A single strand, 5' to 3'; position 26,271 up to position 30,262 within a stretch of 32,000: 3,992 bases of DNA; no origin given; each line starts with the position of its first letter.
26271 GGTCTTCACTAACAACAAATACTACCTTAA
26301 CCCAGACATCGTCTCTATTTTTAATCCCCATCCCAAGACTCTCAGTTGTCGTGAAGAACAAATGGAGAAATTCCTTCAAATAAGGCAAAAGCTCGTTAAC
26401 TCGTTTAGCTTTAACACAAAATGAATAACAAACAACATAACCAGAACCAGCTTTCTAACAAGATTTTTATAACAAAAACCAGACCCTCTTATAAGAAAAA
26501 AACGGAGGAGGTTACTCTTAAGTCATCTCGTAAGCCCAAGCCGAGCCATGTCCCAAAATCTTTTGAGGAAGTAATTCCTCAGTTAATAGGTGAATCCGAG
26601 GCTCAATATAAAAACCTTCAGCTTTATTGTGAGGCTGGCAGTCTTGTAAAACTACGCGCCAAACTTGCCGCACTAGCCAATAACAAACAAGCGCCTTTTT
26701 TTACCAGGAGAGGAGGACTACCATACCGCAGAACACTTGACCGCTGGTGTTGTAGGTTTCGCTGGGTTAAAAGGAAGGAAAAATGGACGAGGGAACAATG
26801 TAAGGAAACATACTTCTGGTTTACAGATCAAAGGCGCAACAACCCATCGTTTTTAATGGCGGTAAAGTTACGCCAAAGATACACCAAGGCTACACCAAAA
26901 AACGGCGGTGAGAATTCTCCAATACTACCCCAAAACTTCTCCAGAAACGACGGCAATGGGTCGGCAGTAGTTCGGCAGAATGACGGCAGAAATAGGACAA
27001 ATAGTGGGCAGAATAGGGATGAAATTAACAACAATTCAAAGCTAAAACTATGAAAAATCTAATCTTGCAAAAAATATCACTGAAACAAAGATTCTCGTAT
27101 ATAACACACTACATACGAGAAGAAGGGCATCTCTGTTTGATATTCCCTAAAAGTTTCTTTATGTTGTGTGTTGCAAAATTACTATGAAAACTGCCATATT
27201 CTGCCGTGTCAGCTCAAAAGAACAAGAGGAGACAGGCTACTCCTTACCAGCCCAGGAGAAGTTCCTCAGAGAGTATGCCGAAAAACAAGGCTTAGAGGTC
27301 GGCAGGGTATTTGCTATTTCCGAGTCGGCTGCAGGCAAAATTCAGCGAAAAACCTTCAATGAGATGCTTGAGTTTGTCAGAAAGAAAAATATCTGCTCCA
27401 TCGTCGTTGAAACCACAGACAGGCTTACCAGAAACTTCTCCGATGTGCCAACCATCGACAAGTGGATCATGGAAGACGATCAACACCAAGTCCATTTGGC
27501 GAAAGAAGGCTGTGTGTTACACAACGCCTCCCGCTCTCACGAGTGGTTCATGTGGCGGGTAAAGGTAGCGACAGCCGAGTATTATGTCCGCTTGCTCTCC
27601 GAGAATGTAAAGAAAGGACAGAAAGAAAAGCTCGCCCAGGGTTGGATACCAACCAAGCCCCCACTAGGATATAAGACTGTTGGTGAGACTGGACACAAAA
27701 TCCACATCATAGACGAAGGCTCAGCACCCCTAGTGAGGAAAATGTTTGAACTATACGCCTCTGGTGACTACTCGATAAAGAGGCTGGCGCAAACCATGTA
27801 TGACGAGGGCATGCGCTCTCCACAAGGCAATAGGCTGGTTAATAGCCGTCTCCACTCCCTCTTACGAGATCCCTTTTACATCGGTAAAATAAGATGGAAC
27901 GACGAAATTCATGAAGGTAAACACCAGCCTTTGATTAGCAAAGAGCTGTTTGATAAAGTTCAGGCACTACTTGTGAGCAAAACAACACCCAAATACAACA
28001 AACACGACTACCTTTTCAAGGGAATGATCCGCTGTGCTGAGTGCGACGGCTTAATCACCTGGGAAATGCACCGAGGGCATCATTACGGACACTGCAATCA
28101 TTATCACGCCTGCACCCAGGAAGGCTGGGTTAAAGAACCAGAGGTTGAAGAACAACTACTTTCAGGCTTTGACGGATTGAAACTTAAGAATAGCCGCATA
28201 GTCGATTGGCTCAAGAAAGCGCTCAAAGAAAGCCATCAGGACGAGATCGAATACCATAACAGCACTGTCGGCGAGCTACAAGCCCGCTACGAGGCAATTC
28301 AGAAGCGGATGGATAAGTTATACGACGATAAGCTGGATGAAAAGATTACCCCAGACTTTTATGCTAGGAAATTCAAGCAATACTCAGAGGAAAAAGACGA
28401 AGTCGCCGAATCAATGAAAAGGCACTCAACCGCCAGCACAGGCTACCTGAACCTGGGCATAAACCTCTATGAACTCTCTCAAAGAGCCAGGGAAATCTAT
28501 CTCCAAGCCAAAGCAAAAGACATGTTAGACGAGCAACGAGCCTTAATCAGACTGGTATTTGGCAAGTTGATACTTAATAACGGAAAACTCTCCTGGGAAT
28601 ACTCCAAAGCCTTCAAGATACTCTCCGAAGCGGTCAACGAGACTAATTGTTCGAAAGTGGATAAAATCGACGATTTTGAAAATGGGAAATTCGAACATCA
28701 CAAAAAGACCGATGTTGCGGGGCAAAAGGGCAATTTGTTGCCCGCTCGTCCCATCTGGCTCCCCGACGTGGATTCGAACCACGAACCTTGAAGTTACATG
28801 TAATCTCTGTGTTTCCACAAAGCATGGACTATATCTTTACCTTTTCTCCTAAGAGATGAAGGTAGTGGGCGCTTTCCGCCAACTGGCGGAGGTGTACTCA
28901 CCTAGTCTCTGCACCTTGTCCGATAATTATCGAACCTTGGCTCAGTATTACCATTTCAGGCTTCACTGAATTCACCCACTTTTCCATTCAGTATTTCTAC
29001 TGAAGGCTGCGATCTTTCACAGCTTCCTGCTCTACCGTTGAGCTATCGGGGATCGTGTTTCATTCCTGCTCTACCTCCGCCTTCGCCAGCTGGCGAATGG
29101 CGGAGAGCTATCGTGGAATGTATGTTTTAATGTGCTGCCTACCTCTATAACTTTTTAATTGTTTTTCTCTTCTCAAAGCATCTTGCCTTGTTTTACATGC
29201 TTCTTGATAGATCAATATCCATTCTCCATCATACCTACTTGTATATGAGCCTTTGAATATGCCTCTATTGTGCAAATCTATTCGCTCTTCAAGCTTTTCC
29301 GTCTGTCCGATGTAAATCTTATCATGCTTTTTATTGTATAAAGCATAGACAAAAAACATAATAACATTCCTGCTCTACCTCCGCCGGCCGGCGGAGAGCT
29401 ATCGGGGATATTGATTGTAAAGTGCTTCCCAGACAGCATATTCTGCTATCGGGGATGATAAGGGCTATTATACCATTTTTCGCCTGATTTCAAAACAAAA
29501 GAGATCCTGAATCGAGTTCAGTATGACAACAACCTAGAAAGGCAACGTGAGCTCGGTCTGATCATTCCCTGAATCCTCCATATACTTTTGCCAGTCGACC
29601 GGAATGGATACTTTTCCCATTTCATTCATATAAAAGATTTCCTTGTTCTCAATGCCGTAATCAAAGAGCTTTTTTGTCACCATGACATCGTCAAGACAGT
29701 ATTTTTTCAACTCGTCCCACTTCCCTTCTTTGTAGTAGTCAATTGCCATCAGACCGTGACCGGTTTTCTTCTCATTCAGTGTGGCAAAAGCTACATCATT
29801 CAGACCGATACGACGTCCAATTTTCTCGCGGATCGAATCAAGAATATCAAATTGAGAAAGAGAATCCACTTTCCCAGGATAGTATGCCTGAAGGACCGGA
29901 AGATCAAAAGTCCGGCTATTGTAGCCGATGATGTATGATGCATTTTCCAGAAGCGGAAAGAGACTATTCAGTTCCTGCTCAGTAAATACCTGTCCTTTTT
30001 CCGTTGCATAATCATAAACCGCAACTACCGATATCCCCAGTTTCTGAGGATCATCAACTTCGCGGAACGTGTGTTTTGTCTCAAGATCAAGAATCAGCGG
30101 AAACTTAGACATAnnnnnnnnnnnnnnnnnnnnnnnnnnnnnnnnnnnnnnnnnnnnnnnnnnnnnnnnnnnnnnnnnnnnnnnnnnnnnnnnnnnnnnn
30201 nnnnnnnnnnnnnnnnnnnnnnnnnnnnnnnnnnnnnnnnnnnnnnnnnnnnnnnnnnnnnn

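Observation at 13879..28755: About 14.8-kb integrative island whose serine recombinase ORF runs through the tRNA-Asn terminator and 3' exon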

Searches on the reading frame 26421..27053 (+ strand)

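Call 11: search_protein_families(library=pfam, proteins=[window:26421-27053:+], max_evalue=0.01)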
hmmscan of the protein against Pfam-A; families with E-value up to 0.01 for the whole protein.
window:26421-27053:+ (210 aa): 0 families

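Call 88: search_protein_families(library=phrogs, proteins=[window:26421-27053:+], max_evalue=0.001)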
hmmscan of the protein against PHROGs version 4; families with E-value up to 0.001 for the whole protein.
window:26421-27053:+ (210 aa): 1 family
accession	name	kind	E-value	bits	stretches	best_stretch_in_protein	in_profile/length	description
phrog_6299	-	head and packaging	0.0002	22.4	1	51-139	9-84/193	terminase small subunit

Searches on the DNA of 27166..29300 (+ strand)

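Call 7: search_rna_families(source=window, start=28600, end=29300, threshold=evalue, max_evalue=1, show_alignments=3)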
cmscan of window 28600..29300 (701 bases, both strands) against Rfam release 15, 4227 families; matches with E-value up to 1: 1.
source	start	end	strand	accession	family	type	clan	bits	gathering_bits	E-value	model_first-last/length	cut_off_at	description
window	28805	29028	-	RF00028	Intron_gpI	Intron;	-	90.6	50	7.3e-24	1-253/253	no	Group I catalytic intron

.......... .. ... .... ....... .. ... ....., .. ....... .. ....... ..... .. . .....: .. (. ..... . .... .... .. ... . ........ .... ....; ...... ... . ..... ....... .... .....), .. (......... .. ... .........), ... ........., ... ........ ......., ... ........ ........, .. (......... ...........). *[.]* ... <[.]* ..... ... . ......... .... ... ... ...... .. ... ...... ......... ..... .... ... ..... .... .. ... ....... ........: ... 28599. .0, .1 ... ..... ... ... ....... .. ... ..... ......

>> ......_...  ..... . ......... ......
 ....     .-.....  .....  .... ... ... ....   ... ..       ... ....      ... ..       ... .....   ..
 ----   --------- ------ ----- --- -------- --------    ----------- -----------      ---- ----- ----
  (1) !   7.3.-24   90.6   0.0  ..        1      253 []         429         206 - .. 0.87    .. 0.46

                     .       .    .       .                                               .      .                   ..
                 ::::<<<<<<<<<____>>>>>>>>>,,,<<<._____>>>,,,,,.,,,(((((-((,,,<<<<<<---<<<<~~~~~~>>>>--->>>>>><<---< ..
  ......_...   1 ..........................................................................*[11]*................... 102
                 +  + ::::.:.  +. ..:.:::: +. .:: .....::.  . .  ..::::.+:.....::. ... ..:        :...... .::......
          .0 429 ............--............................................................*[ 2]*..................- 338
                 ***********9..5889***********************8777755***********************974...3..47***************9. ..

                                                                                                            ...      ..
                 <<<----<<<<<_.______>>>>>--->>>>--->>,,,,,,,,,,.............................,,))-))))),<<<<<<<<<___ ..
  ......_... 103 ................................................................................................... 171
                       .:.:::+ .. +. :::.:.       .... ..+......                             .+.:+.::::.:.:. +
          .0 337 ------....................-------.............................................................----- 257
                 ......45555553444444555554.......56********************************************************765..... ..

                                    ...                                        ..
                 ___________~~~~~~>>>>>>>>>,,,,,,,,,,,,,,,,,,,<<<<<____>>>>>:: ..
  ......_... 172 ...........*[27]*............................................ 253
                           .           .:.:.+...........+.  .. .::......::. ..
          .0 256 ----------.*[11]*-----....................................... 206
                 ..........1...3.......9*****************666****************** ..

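Call 65: search_rna_families(sources=[L002, L003, L018, L020, L025, L030, L087], threshold=gathering)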
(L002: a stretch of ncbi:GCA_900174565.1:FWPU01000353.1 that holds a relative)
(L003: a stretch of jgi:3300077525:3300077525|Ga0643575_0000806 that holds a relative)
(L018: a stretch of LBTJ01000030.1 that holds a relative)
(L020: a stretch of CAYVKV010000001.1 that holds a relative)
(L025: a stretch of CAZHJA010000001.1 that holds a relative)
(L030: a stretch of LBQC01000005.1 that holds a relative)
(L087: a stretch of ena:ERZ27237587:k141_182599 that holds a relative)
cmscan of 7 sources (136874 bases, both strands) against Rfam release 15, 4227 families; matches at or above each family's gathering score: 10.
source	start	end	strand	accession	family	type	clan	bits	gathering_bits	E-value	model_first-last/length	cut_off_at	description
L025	235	635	+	RF00023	tmRNA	Gene;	CL00001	96.3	47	5.8e-36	1-374/374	no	transfer-messenger RNA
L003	7677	7790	-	RF03000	LOOT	Gene; sRNA;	-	92.2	46.4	5.7e-16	1-121/121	no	LOOT RNA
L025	16306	16427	+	RF03000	LOOT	Gene; sRNA;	-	79.6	46.4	5.1e-13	1-121/121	no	LOOT RNA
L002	7005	7112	-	RF03000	LOOT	Gene; sRNA;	-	73.7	46.4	1.2e-11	1-121/121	no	LOOT RNA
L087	18574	18645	-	RF00005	tRNA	Gene; tRNA;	CL00001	67.3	29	3.6e-12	1-71/71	no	tRNA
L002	11576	11647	-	RF00005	tRNA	Gene; tRNA;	CL00001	66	29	8.2e-12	1-71/71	no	tRNA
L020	10615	10686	+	RF00005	tRNA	Gene; tRNA;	CL00001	65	29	1.6e-11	1-71/71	no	tRNA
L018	6641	6712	+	RF00005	tRNA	Gene; tRNA;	CL00001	64.8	29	1.8e-11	1-71/71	no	tRNA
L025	11094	11165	+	RF00005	tRNA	Gene; tRNA;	CL00001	63.3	29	4.7e-11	1-71/71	no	tRNA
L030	13679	13751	+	RF00005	tRNA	Gene; tRNA;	CL00001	60.5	29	2.7e-10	1-71/71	no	tRNA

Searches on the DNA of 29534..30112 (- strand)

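Call 27: search_rna_families(sources=[L007, L008, L009, L010, L012], threshold=gathering)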
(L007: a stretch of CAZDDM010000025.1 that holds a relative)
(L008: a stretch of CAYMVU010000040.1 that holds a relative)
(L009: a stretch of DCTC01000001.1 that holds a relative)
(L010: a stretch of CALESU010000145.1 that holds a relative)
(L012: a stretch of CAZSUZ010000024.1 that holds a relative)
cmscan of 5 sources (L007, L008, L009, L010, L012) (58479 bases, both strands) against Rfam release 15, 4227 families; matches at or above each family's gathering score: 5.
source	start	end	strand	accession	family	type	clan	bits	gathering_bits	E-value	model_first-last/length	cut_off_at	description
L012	11011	11219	+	RF00028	Intron_gpI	Intron;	-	100.2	50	8.3e-25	1-253/253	no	Group I catalytic intron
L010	5149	5410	+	RF00028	Intron_gpI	Intron;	-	90.2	50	8.3e-22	1-253/253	no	Group I catalytic intron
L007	11022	11259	+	RF00028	Intron_gpI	Intron;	-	86.3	50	1.2e-20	1-253/253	no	Group I catalytic intron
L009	10615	10686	+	RF00005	tRNA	Gene; tRNA;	CL00001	65.8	29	4.1e-12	1-71/71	no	tRNA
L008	1695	1766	+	RF00005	tRNA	Gene; tRNA;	CL00001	64.7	29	8e-12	1-71/71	no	tRNA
